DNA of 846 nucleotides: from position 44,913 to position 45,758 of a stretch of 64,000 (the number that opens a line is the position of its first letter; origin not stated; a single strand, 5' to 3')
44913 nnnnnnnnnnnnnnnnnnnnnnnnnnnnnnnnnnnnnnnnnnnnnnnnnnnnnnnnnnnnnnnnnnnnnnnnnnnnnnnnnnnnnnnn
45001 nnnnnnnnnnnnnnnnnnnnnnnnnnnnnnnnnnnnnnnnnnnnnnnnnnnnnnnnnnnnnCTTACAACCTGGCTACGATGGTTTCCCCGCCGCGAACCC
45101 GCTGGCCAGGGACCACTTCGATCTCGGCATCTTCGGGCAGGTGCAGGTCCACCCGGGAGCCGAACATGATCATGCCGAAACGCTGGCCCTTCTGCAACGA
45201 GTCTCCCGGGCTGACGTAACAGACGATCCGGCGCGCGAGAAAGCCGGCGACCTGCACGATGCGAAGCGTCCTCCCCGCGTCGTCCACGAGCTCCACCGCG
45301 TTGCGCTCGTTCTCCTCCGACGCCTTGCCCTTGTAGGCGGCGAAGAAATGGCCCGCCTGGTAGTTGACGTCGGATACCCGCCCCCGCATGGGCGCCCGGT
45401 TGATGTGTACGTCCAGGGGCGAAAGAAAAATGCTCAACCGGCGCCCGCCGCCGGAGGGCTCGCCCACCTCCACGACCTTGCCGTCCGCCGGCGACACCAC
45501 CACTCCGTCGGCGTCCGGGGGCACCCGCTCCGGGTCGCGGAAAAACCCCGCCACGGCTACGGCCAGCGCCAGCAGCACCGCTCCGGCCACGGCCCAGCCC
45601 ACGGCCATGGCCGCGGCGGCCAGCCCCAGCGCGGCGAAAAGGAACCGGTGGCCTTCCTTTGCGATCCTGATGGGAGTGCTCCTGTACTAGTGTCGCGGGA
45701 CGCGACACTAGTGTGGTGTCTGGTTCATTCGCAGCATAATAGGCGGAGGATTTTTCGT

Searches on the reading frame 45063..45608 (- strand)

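Call 78: search_protein_families(library=pfam, proteins=[window:45063-45608:-], max_evalue=0.00001)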
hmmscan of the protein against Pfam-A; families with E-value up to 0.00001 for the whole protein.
window:45063-45608:- (181 aa): 1 family
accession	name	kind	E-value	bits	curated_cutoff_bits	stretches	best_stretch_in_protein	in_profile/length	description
PF02666.20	PS_Dcarbxylase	-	5.5e-46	157.2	22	1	19-179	5-198/198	Phosphatidylserine decarboxylase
